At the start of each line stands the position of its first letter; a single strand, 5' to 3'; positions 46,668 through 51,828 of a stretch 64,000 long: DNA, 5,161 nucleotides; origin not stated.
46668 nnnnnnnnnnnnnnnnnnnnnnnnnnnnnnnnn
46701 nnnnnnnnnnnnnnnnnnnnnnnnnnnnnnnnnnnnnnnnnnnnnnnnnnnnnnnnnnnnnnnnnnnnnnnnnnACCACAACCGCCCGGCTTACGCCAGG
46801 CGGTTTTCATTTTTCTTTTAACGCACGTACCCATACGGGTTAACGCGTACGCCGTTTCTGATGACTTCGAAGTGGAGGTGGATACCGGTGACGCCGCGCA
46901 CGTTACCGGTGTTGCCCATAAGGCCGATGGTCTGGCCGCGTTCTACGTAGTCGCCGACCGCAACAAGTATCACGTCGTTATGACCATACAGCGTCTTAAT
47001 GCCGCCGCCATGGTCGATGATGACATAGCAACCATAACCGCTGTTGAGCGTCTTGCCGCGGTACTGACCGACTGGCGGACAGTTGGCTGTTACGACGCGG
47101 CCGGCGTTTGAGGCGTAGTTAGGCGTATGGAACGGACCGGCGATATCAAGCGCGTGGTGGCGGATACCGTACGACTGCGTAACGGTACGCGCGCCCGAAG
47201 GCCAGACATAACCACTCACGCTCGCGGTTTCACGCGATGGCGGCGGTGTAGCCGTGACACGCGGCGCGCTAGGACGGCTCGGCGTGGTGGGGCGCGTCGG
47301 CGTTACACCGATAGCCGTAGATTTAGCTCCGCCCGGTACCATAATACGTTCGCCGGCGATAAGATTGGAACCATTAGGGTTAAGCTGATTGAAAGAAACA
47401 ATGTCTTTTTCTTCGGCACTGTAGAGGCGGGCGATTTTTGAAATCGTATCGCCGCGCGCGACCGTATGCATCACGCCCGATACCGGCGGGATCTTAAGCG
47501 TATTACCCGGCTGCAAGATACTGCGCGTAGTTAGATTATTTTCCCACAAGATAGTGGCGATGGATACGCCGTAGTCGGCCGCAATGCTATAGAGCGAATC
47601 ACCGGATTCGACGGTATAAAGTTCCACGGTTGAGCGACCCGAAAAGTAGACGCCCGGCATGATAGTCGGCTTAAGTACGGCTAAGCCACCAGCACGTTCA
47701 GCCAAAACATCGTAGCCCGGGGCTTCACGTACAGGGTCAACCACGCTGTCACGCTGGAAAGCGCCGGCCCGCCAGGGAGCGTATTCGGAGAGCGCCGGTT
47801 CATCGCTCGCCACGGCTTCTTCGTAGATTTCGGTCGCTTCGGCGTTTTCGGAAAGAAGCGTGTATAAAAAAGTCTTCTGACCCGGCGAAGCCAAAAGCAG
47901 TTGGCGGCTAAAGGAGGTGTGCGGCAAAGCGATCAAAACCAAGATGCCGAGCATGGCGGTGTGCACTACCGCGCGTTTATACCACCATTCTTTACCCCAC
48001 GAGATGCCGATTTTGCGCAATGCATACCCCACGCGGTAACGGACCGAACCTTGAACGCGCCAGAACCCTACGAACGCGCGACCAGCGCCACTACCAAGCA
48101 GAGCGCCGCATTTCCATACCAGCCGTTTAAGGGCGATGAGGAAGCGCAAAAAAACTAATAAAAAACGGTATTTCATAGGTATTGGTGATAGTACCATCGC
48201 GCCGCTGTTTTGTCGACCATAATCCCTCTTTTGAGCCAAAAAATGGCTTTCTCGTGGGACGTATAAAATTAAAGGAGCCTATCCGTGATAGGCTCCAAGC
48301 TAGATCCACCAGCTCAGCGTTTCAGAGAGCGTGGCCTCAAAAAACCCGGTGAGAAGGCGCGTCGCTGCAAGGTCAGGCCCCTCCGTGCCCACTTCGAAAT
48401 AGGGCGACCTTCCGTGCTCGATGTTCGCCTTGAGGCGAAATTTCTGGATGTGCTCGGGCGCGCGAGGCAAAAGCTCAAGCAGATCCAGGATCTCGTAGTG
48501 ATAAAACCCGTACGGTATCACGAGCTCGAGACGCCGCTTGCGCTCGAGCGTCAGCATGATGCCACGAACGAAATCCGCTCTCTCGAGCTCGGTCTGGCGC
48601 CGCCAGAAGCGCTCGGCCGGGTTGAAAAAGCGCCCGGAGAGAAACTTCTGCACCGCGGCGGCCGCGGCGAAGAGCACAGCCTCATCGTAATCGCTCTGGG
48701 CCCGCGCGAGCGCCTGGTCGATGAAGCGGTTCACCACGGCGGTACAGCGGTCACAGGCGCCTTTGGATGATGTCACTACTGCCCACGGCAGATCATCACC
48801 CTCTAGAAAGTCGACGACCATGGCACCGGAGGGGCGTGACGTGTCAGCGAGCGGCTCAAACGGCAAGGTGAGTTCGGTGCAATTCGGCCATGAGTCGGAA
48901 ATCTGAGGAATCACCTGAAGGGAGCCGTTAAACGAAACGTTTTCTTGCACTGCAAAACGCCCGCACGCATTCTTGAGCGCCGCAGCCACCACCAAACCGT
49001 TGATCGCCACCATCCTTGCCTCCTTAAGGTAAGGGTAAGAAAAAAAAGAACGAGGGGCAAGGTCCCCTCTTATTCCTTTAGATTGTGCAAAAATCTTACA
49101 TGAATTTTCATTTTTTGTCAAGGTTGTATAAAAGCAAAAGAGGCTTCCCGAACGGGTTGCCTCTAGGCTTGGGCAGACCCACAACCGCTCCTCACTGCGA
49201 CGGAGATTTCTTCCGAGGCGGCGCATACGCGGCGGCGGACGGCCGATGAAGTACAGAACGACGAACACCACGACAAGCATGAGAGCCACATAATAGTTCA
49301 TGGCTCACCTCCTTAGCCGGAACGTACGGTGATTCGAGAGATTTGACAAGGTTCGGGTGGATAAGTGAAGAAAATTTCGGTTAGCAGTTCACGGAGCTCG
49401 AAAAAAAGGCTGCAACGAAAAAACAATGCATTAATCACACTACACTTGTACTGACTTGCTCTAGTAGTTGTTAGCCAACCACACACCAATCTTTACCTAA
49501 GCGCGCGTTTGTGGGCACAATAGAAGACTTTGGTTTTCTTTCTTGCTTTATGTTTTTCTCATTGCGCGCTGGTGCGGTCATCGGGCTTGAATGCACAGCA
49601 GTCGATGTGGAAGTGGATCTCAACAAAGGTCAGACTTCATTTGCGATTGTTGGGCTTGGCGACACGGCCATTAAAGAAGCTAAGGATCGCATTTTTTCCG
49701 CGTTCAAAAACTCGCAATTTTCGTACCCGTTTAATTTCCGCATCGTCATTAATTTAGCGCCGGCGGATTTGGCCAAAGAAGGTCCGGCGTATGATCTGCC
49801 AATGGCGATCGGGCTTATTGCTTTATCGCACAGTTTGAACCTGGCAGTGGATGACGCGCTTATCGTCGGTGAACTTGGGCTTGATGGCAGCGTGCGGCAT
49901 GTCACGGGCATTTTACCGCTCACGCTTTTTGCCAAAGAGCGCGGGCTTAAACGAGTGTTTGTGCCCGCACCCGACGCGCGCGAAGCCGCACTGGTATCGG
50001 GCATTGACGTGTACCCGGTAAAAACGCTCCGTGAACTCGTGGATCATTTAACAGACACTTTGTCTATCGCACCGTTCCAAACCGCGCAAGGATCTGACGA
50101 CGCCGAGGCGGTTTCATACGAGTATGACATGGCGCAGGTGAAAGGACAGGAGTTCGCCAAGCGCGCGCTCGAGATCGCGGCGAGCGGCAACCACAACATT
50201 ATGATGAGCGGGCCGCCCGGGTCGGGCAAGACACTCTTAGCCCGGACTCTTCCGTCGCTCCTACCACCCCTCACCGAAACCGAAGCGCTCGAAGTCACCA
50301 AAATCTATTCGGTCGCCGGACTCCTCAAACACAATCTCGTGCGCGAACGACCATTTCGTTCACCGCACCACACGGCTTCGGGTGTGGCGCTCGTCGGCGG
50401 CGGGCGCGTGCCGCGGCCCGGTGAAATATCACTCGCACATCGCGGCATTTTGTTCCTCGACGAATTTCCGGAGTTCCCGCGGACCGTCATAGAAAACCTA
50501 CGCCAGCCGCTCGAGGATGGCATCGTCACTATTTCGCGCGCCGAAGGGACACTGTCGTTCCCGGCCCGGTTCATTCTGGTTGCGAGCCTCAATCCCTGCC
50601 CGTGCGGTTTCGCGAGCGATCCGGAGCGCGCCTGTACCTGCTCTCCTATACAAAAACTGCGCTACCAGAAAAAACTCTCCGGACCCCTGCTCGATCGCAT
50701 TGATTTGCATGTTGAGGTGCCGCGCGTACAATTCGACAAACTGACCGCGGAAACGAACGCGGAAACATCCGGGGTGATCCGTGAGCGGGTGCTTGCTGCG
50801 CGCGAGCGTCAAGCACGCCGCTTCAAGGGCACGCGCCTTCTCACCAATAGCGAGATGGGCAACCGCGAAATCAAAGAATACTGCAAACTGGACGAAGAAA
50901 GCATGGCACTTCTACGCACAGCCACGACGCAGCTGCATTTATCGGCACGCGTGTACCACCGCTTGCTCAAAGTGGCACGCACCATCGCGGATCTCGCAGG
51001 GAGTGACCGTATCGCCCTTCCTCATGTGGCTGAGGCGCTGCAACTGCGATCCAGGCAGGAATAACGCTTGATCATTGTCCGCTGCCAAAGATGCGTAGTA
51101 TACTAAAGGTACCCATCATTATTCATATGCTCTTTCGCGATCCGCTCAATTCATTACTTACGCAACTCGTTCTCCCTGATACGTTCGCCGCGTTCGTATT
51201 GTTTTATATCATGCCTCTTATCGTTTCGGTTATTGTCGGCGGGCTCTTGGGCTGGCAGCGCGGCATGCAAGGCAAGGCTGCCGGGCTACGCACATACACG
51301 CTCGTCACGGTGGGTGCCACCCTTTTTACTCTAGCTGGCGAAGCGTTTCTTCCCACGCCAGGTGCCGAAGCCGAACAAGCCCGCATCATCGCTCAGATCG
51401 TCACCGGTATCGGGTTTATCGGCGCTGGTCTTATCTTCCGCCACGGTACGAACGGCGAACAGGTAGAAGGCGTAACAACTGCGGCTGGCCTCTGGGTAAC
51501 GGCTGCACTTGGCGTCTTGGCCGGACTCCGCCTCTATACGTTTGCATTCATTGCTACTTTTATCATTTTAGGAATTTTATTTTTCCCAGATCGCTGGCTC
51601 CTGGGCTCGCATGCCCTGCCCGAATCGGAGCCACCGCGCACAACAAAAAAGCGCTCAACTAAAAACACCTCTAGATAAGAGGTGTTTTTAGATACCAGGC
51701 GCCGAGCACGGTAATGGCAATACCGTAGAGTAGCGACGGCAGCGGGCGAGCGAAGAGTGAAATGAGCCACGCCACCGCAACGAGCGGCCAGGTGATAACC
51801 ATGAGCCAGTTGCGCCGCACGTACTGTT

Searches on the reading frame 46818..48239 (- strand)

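Call 46: search_protein_families(library=pfam, proteins=[window:46818-48239:-], max_evalue=0.001)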
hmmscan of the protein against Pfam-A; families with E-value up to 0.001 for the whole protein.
window:46818-48239:- (473 aa): 4 families
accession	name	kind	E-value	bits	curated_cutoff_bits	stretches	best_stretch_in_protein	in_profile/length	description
PF01551.29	Peptidase_M23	-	2.4e-24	85.8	28.7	1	361-468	3-96/96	Peptidase family M23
PF01476.26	LysM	-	1.1e-21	77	20.9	2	208-251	1-43/43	LysM domain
PF23473.1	LysM3_LYK4_5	-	4.3e-10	40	29.3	1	208-242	5-39/48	LYK4/5 LysM3 domain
PF23446.1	LysM1_NFP_LYK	-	6.2e-06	27.4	36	0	265-302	17-54/60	NFP/LYK LysM1 domain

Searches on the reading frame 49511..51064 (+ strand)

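Call 46: search_protein_families(library=pfam, proteins=[window:49511-51064:+], max_evalue=0.001)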
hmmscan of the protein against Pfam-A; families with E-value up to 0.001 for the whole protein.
window:49511-51064:+ (517 aa): 8 families
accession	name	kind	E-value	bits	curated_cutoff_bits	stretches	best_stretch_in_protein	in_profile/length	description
PF01078.27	Mg_chelatase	-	4.9e-94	314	20.3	1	206-410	1-206/207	Magnesium chelatase, subunit ChlI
PF13541.12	ChlI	-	3.4e-39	133.9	27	1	33-153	1-119/121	Subunit ChlI of Mg-chelatase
PF13335.12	Mg_chelatase_C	-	1.7e-32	112.3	26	1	418-513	2-94/94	Magnesium chelatase, subunit ChlI C-terminal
PF07728.20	AAA_5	-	1e-07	32.5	22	1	229-364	1-125/139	AAA domain (dynein-related subfamily)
PF00493.29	MCM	-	1.7e-06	27.8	23.3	1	222-401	52-202/224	MCM P-loop domain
PF00158.32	Sigma54_activat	-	1.1e-05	25.6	20.2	1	218-340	13-123/168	Sigma-54 interaction domain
PF05362.19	Lon_C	-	3.2e-05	24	21.1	1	32-175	44-197/205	Lon protease (S16) C-terminal proteolytic domain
PF05496.18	RuvB_N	-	0.00068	19.9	27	0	228-270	34-77/159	Holliday junction DNA helicase RuvB P-loop domain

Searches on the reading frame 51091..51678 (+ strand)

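Call 46: search_protein_families(library=pfam, proteins=[window:51091-51678:+], max_evalue=0.001)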
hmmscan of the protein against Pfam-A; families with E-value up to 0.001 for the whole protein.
window:51091-51678:+ (195 aa): 1 family
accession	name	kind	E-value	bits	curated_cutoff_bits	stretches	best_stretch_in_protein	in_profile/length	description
PF02308.21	MgtC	-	5.5e-33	114.3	31.4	1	43-165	1-114/121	MgtC family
